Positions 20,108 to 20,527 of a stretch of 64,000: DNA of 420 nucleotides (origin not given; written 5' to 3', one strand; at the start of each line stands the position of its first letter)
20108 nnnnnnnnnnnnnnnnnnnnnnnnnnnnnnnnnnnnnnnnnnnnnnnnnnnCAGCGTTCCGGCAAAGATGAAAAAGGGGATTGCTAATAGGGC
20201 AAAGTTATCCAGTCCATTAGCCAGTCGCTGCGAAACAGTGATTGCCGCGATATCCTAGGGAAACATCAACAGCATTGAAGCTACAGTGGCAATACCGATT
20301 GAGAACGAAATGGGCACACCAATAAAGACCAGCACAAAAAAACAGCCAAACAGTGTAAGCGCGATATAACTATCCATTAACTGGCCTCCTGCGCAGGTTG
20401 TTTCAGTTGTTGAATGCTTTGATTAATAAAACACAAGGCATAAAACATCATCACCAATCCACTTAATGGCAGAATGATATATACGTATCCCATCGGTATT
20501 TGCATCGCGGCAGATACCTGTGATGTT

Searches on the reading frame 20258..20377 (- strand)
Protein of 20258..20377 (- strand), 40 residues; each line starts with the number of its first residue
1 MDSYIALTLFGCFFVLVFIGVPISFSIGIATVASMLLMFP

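Call 61: find_encoding_contigs(protein=window:20258-20377:-, flank=3500, max_places=10)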
Protein seq(40 aa) (40 aa): 24 contigs read that carry it; 10 places shown.
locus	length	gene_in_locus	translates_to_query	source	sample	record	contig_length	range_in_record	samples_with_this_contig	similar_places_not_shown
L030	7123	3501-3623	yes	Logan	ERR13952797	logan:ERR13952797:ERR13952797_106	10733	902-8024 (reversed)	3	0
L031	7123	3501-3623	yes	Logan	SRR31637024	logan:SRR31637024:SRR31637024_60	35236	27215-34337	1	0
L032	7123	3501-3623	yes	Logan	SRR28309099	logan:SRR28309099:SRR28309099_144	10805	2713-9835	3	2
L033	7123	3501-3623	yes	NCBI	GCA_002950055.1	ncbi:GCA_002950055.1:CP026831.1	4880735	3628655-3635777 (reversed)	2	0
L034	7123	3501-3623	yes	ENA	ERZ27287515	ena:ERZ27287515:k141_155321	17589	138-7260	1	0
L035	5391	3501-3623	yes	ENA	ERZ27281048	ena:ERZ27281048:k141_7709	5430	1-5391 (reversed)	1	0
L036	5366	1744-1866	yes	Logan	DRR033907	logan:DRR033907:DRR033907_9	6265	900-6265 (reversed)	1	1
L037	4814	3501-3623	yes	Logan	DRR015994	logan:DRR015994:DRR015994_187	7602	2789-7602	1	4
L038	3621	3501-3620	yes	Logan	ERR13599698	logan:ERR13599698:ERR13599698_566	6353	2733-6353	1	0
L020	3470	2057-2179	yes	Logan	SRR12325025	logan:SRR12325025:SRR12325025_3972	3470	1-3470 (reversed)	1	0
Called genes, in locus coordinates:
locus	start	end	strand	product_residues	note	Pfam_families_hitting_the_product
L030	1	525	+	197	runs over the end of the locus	PF01725:Ham1p_like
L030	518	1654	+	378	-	PF04055:Radical_SAM, PF06969:HemN_C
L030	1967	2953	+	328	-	PF03480:DctP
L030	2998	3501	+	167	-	PF04290:DctQ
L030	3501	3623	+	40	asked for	-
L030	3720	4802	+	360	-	PF06808:DctM, PF03600:CitMHS (weak)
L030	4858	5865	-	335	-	PF06717:DUF1202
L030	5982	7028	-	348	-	PF00710:Asparaginase, PF17763:Asparaginase_C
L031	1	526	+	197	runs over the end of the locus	PF01725:Ham1p_like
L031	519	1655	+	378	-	PF04055:Radical_SAM, PF06969:HemN_C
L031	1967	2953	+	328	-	PF03480:DctP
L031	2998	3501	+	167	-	PF04290:DctQ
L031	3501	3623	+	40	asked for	-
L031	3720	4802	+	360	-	PF06808:DctM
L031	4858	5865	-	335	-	PF06717:DUF1202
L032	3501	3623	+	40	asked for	-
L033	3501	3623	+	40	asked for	-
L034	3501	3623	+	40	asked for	-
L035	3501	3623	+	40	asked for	-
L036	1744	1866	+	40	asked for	-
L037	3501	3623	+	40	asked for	-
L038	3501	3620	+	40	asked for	?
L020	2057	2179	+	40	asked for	-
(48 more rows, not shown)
